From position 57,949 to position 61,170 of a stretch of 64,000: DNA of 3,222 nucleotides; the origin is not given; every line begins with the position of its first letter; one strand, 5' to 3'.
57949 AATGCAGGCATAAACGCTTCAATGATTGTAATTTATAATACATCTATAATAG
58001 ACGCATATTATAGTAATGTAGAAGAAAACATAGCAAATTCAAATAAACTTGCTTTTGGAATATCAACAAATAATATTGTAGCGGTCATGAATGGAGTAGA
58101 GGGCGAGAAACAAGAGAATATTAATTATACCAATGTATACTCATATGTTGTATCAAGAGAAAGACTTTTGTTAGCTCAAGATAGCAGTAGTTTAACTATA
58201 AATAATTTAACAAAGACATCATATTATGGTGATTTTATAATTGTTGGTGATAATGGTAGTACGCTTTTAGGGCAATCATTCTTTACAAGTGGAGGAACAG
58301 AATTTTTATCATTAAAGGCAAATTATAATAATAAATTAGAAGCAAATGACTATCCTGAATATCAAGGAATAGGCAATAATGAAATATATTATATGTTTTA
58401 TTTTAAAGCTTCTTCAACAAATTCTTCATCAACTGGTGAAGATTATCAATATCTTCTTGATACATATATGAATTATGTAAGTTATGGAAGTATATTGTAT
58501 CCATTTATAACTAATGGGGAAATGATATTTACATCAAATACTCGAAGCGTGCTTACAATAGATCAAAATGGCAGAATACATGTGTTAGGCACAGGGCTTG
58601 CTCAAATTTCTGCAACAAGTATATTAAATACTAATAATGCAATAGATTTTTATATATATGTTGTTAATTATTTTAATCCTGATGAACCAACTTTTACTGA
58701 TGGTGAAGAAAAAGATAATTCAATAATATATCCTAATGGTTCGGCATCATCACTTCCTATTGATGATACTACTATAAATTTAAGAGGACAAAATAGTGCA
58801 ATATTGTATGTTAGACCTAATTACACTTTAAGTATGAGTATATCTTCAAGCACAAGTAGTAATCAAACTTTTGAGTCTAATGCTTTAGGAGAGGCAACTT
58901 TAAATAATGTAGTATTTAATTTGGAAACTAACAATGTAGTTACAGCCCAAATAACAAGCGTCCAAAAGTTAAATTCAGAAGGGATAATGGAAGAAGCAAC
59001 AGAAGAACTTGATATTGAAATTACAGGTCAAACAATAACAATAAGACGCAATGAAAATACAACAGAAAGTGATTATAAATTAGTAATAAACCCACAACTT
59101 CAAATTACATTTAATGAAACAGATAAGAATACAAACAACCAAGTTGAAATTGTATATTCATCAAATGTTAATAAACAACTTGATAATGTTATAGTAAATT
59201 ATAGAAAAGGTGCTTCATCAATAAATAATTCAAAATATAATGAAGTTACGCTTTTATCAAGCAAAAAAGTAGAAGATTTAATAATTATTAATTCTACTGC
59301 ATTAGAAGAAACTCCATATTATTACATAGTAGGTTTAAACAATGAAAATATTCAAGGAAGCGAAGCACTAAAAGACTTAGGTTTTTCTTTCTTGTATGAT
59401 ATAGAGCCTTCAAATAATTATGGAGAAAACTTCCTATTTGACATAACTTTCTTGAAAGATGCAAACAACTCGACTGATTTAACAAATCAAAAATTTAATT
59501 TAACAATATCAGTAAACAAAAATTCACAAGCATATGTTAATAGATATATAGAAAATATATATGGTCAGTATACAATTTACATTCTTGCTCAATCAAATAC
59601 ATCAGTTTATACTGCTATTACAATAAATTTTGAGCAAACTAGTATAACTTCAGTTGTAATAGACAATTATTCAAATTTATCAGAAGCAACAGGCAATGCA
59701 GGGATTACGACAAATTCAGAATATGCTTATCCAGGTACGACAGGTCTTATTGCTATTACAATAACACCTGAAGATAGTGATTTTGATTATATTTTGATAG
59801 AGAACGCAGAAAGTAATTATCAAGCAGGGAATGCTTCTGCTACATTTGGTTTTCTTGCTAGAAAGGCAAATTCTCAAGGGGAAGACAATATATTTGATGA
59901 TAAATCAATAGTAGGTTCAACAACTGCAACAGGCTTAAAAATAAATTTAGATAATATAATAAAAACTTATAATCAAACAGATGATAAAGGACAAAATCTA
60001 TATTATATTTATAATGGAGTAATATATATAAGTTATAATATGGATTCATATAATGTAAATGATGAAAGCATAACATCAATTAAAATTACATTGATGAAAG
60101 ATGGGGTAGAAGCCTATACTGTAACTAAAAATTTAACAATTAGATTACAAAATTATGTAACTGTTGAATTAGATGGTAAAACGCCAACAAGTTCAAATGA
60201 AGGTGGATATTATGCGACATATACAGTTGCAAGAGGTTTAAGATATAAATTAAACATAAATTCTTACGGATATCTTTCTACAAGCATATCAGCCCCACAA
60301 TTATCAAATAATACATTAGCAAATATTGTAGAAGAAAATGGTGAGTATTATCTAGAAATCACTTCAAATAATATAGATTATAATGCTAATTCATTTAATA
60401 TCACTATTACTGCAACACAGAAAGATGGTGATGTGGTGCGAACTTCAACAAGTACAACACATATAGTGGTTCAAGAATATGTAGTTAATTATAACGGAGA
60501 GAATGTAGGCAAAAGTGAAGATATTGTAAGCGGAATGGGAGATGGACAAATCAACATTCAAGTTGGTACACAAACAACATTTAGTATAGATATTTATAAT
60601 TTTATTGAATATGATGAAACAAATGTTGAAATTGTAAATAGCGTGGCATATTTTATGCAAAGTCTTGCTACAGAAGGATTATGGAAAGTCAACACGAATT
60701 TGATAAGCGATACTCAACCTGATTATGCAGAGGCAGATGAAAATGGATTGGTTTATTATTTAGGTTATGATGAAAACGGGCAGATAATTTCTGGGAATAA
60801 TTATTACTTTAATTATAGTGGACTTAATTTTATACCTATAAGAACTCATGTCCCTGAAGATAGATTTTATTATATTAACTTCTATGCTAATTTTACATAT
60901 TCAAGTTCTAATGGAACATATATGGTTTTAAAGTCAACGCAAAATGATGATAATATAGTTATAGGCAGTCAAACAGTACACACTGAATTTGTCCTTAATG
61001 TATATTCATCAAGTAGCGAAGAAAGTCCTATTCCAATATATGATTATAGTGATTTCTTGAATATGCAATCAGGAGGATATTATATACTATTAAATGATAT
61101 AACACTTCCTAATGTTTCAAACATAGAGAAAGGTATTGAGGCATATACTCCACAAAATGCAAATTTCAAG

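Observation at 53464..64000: The largest gene in the window is invisible in the ORF track: a modular giant lipoprotein still open at the window edge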

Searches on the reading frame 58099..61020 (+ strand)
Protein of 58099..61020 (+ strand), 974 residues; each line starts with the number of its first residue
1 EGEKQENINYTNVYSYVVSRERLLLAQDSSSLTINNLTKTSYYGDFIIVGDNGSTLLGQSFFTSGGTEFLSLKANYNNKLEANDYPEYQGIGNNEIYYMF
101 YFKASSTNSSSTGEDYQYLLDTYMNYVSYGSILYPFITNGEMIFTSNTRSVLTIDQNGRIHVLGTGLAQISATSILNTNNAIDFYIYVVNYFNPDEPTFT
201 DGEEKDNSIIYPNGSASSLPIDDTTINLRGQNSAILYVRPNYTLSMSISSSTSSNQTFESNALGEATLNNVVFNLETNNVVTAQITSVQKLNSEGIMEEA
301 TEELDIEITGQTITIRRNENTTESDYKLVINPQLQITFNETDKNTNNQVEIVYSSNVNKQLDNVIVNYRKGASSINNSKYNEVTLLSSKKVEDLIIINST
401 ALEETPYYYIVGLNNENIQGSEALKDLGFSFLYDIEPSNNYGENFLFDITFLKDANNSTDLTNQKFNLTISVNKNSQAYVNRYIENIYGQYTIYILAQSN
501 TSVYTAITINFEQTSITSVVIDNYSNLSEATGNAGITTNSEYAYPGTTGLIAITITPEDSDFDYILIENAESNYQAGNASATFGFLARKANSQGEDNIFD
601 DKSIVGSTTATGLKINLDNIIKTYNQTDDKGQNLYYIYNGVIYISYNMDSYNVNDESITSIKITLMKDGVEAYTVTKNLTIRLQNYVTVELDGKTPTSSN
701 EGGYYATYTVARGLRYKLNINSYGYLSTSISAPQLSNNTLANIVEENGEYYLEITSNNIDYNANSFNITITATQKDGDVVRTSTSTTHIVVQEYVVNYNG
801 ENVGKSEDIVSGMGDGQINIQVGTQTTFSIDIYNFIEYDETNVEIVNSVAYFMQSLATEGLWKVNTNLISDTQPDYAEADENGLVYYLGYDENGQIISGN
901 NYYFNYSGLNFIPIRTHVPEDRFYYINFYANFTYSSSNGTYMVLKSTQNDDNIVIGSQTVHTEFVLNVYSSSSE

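Call 80: search_protein_representatives(protein=window:58099-61020:+)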
Query: 974 residues. Proteins with E-value up to 0.001 (for the whole library): 74; up to 1e-10: 58; up to 1e-30: 55. The best 74 are listed.
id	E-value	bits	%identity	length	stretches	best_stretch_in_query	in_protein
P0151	0.0e+00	1417.6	70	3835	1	1-974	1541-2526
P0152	5.5e-241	818.9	49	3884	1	6-974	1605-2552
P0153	7.3e-241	818.4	52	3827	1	8-973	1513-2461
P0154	4.4e-228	776.2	48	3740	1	10-974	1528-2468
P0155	5.8e-222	755.9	47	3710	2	1-974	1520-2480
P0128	4.0e-213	726.7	49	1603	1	39-974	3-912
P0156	5.0e-172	590.7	45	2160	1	131-974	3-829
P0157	4.9e-164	564.2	43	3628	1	34-974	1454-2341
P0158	2.4e-150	519.0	42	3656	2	11-974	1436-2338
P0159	6.7e-145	500.9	44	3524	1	35-974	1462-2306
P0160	1.4e-139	483.3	37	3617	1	12-973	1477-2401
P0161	1.8e-134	466.4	40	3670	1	33-974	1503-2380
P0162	4.7e-132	458.4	39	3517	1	9-973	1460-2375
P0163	5.1e-132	458.3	38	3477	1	13-974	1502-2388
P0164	4.0e-125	435.5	38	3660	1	14-974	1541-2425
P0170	6.6e-110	385.1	38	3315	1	79-974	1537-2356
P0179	8.0e-55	202.9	32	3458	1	27-973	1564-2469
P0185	3.5e-48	180.9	29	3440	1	30-880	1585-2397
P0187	1.5e-45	172.2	31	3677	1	23-972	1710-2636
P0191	1.0e-43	166.1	28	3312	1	18-951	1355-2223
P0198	2.5e-38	148.3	29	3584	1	24-972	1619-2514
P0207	4.7e-11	58.1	23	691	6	116-184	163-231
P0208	1.1e-10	56.9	35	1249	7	133-243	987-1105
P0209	3.2e-10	55.3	34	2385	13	127-182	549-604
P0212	4.2e-07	45.0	37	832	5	138-177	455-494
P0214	3.2e-06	42.1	35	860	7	137-175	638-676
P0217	5.2e-05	38.1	35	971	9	131-173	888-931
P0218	8.2e-05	37.4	32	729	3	126-189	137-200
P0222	7.7e-04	34.2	30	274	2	103-187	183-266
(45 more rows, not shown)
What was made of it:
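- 58444..58848 (+): Big_2-type Ig-like domain (aa ~1661-1795). An exhaustive phmmer search hits multi-copy repeats in P0207-P0222 (E = 5e-11 to 1e-3, call 80).
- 58099..61020 (+): Middle beta-rich region (aa 1546-2519), specific to this giant-protein family apart from the Big_2 domain. Nearly all are 3,300-3,900 aa proteins matched at the same relative position (call 80).
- On Big_2 (Pfam PF02368): phmmer gives library-wide E = 5e-11 to 1e-3 to repeats in P0207-P0222 (call 80).
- An exhaustive search finds about 55 strong relatives, nearly all 3,300-3,900 aa with the same layout (call 80). More than 45 clusters keep full length (call 80).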

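Call 82: search_protein_families(library=pfam, proteins=[P0207, P0208, P0209, P0212, P0214, P0217, P0218], max_evalue=0.001)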
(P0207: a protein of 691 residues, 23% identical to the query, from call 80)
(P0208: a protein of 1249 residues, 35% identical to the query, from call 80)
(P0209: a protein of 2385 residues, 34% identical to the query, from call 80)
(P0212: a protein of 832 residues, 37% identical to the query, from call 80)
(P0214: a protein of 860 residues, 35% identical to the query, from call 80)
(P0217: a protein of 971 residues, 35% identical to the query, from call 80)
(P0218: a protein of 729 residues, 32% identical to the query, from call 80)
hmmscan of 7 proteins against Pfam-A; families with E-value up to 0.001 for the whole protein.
P0207 (691 aa): 10 families
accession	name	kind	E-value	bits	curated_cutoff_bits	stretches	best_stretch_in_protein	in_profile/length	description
PF02368.24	Big_2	-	1.7e-49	166.1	22.8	6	158-229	5-77/79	Bacterial Ig-like domain (group 2)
PF17905.7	KH_GLD-3_4th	-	9.5e-09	35.7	23.3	0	230-272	14-56/80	GLD-3 4th KH domain (aka KH5)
PF00404.24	Dockerin_1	-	9.5e-08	32.6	22.9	1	38-93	2-52/57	Dockerin type I domain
PF18810.6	PBECR2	-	1.9e-07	31.7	27.1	0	431-455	43-67/120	phage-Barnase-EndoU-ColicinE5/D-RelE like nuclease2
PF20414.3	DUF6698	-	5.3e-07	30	23.7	0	247-285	136-173/206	Family of unknown function (DUF6698)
PF25011.1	VSR_TRX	-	3.3e-06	27.4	27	0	136-191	142-195/208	Vacuolar sorting receptor thioredoxin-like domain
PF19903.4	DUF6376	-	1.8e-05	25.4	27.3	0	474-520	47-93/116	Family of unknown function (DUF6376)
PF06598.16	Chlorovi_GP_rpt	-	0.00013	22.4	27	0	198-211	19-32/34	Chlorovirus glycoprotein repeat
PF17900.6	Peptidase_M1_N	-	0.0002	21.9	25.8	0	565-584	133-152/186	Peptidase M1 N-terminal domain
PF17466.7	NinD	-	0.00041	20.8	35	0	271-283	42-54/57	Family of unknown function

P0208 (1249 aa): 10 families
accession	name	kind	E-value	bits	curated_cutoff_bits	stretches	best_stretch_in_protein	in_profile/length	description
PF02368.24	Big_2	-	1.9e-89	294.1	22.8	8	619-694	2-78/79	Bacterial Ig-like domain (group 2)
PF03382.20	DUF285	-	8e-31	106.7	25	2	131-213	7-85/120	Mycoplasma protein of unknown function, DUF285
PF22359.2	Big-like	-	1.3e-23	83.4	27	0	655-699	5-46/48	Bacterial Ig-like domain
PF21461.3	HL_N-beta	-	8.2e-14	51.6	27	0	916-951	19-52/57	Hyaluronate lyase, N-terminal beta-sheet domain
PF18998.6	Flg_new_2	-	2.1e-09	37.7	23.6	2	399-449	18-71/73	Divergent InlB B-repeat domain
PF09479.16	Flg_new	-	6.6e-09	36.2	27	2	306-373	1-59/65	Listeria-Bacteroides repeat domain (List_Bact_rpt)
PF21764.3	Invasin_D4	-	1.3e-07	32.5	27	0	470-508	25-62/88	Invasin, domain 4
PF04408.29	HA2_N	-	2.5e-05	24.7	21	0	581-592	11-22/29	Helicase associated domain (HA2), winged-helix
PF13306.12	LRR_5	-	0.00019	21.8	27.7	1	129-242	28-126/127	BspA type Leucine rich repeat region (6 copies)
PF23414.1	Beta-prop_EML_2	-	0.0007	19.5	90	0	435-539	26-131/266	Echinoderm microtubule-associated protein second beta-propeller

P0209 (2385 aa): 17 families
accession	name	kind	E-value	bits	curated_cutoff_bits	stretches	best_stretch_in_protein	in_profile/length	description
PF02368.24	Big_2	-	1.7e-280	906.3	22.8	18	614-688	2-75/79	Bacterial Ig-like domain (group 2)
PF03382.20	DUF285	-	3.9e-64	214.2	25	3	272-390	1-115/120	Mycoplasma protein of unknown function, DUF285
PF22359.2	Big-like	-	4.6e-50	168.1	27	4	1752-1791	11-47/48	Bacterial Ig-like domain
PF21764.3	Invasin_D4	-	5.3e-31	107.4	27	0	808-839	32-62/88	Invasin, domain 4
PF02494.22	HYR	-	8.3e-28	97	21.7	0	1319-1368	31-79/81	HYR domain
PF20578.4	aBig_2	-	5.4e-12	45.8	27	0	639-685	27-74/89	Atrophied bacterial Ig domain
PF21461.3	HL_N-beta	-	3.1e-09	36.9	27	0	1908-1949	10-50/57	Hyaluronate lyase, N-terminal beta-sheet domain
PF13855.12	LRR_8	-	1.1e-08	35.1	27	0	205-265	2-58/61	Leucine rich repeat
PF00041.27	fn3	-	1.3e-07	32.1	25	1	2059-2131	3-72/84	Fibronectin type III domain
PF16656.11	Pur_ac_phosph_N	-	4.4e-07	30.8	30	1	2068-2148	11-92/93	Purple acid Phosphatase, N-terminal domain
PF25354.1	Ig_NUP210_16th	-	8e-06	25.7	27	0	1889-1942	9-61/72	NUP210-like, Ig-like domain 16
PF12799.13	LRR_4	-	1.2e-05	25.8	27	0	121-157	1-33/44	Leucine Rich repeats (2 copies)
PF23952.1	LRR_EndoS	-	3.4e-05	24.5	27.9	0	119-155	80-114/116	Endo-beta-N-acetylglucosaminidase EndoS LRR domain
PF24048.1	LRR_NXF1-5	-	5.3e-05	23.2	30.5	0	202-247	52-97/142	NXF1/2/3/5 leucine-rich repeat domain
PF21605.3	CRLF2-like_D2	-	0.00018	22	27.3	0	2072-2150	16-91/94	Cytokine receptor-like factor 2-like, D2 domain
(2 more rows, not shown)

P0212 (832 aa): 6 families
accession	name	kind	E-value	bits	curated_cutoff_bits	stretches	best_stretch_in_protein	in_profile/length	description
PF02368.24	Big_2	-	3.6e-77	254.8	22.8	5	594-663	1-70/79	Bacterial Ig-like domain (group 2)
PF13306.12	LRR_5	-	1.8e-46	157.6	27.7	2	80-210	1-126/127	BspA type Leucine rich repeat region (6 copies)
PF22359.2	Big-like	-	1.8e-17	63.7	27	1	460-505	4-48/48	Bacterial Ig-like domain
PF21764.3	Invasin_D4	-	2e-11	44.7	27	0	448-492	29-72/88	Invasin, domain 4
PF20578.4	aBig_2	-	0.00046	20.4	27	0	367-401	31-65/89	Atrophied bacterial Ig domain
PF25354.1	Ig_NUP210_16th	-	0.00091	19.1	27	0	695-743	13-60/72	NUP210-like, Ig-like domain 16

P0214 (860 aa): 3 families
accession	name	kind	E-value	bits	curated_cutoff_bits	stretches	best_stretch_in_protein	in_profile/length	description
PF02368.24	Big_2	-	3.4e-110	360.6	22.8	7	351-428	2-79/79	Bacterial Ig-like domain (group 2)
PF22359.2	Big-like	-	2.4e-18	66.6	27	0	565-603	11-47/48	Bacterial Ig-like domain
PF20578.4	aBig_2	-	8.1e-06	26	27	0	376-432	27-86/89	Atrophied bacterial Ig domain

P0217 (971 aa): 7 families
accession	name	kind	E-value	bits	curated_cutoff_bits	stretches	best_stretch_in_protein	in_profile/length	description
PF02368.24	Big_2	-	1.4e-105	345.8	22.8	11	795-848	19-72/79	Bacterial Ig-like domain (group 2)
PF22359.2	Big-like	-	8.2e-27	93.6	27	1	466-497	3-34/48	Bacterial Ig-like domain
PF21764.3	Invasin_D4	-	1.7e-21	76.9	27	0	802-836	30-63/88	Invasin, domain 4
PF21461.3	HL_N-beta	-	4.5e-15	55.6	27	0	109-147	13-49/57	Hyaluronate lyase, N-terminal beta-sheet domain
PF20578.4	aBig_2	-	3e-12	46.6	27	0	279-327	26-74/89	Atrophied bacterial Ig domain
PF25354.1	Ig_NUP210_16th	-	1e-10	41.4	27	0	26-55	31-61/72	NUP210-like, Ig-like domain 16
PF23486.1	Ig_TMEM132_5th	-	2.3e-08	34.7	28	0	293-336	89-132/137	TMEM132 fifth domain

P0218 (729 aa): 1 family
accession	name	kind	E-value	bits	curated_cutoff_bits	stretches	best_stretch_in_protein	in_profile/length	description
PF02368.24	Big_2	-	1.1e-34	118.7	22.8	3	122-186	4-69/79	Bacterial Ig-like domain (group 2)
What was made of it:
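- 58444..58848 (+): Pfam shows those repeats are Big_2, PF02368 (call 82).
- On Big_2 (Pfam PF02368): All seven of those proteins that were scanned are multi-copy Big_2 proteins (call 82).
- Big_2 is supported by transitive homology (calls 80, 82).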

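Call 92: find_encoding_contigs(protein=P0191, flank=10000, max_places=2)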
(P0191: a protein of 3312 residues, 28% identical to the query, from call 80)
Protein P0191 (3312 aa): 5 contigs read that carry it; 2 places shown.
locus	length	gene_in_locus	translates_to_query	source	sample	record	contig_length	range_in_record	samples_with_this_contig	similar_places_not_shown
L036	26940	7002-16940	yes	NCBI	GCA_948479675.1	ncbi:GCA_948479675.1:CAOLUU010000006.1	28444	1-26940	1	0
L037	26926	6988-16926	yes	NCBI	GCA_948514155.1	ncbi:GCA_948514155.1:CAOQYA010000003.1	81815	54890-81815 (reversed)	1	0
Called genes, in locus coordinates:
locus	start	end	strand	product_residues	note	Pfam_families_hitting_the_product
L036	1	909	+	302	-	?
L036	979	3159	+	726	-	PF00884:Sulfatase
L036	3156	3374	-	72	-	PF08984:DUF1858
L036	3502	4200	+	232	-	PF05239:PRC (faint)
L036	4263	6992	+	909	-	PF19044:P-loop_TraG, PF01580:FtsK_SpoIIIE (faint), PF01935:DUF87, PF12846:AAA_10 (weak), PF19044:P-loop_TraG (weak)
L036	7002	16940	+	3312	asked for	-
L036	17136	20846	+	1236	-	PF04563:RNA_pol_Rpb2_1, PF04561:RNA_pol_Rpb2_2, PF04565:RNA_pol_Rpb2_3, PF10385:RNA_pol_Rpb2_45, PF00562:RNA_pol_Rpb2_6, PF04560:RNA_pol_Rpb2_7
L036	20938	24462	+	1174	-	PF04997:RNA_pol_Rpb1_1, PF00623:RNA_pol_Rpb1_2, PF04983:RNA_pol_Rpb1_3, PF05000:RNA_pol_Rpb1_4 (weak), PF04998:RNA_pol_Rpb1_5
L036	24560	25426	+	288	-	-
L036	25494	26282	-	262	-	PF13328:HD_4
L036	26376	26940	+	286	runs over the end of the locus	PF00126:HTH_1, PF03466:LysR_substrate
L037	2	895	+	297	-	?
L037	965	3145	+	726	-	PF00884:Sulfatase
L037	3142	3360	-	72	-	PF08984:DUF1858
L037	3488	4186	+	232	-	PF05239:PRC (faint)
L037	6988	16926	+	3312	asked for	-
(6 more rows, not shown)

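Call 93: find_encoding_contigs(protein=P0185, flank=10000, max_places=1)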
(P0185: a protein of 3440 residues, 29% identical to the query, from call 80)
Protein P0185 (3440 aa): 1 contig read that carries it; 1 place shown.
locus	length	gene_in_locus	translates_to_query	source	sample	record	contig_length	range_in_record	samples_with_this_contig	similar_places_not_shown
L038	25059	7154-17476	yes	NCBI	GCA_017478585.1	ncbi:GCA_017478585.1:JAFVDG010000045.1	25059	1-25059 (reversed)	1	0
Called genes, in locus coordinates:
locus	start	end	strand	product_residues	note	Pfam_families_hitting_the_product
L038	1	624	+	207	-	PF00753:Lactamase_B (weak), PF12706:Lactamase_B_2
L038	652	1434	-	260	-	PF14520:HHH_5 (faint), PF04002:RadC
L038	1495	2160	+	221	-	-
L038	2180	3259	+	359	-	PF13167:GTP-bdg_N, PF16360:GTP-bdg_M, PF02421:FeoB_N (weak), PF01926:MMR_HSR1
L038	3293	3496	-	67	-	PF08984:DUF1858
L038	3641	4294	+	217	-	PF05239:PRC (faint)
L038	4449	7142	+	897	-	PF01580:FtsK_SpoIIIE (weak), PF01935:DUF87, PF12846:AAA_10 (weak), PF19044:P-loop_TraG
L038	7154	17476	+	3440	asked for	-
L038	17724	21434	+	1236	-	PF04563:RNA_pol_Rpb2_1, PF04561:RNA_pol_Rpb2_2, PF04565:RNA_pol_Rpb2_3, PF10385:RNA_pol_Rpb2_45, PF00562:RNA_pol_Rpb2_6, PF04560:RNA_pol_Rpb2_7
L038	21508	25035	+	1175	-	PF04997:RNA_pol_Rpb1_1, PF00623:RNA_pol_Rpb1_2, PF04983:RNA_pol_Rpb1_3, PF05000:RNA_pol_Rpb1_4, PF04998:RNA_pol_Rpb1_5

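Call 94: find_encoding_contigs(protein=P0187, flank=10000, max_places=1)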
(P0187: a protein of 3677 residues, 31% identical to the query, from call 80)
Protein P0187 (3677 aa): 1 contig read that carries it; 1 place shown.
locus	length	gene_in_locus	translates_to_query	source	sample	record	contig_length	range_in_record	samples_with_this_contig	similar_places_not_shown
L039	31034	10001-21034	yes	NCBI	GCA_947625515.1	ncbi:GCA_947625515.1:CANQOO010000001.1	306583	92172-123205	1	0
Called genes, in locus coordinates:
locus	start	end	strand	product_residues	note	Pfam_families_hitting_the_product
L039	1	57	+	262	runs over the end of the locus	-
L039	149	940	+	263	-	PF00753:Lactamase_B, PF23023:Anti-Pycsar_Apyc1, PF12706:Lactamase_B_2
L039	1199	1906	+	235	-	-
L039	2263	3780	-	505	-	-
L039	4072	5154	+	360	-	PF13167:GTP-bdg_N, PF16360:GTP-bdg_M, PF02421:FeoB_N (weak), PF01926:MMR_HSR1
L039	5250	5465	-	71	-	PF08984:DUF1858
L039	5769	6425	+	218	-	PF05239:PRC (weak)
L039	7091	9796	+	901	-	PF01935:DUF87, PF12846:AAA_10 (weak), PF19044:P-loop_TraG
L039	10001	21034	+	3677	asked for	-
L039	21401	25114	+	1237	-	PF04563:RNA_pol_Rpb2_1, PF04561:RNA_pol_Rpb2_2, PF04565:RNA_pol_Rpb2_3, PF10385:RNA_pol_Rpb2_45, PF00562:RNA_pol_Rpb2_6, PF04560:RNA_pol_Rpb2_7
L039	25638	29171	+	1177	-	PF04997:RNA_pol_Rpb1_1, PF00623:RNA_pol_Rpb1_2, PF04983:RNA_pol_Rpb1_3, PF05000:RNA_pol_Rpb1_4 (faint), PF04998:RNA_pol_Rpb1_5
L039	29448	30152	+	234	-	PF20260:PUA_4, PF04452:Methyltrans_RNA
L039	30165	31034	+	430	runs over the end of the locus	PF00919:UPF0004, PF04055:Radical_SAM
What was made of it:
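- The sporulation genes are separated from the unit by housekeeping genes and are replaced in divergent relatives (calls 92-94).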
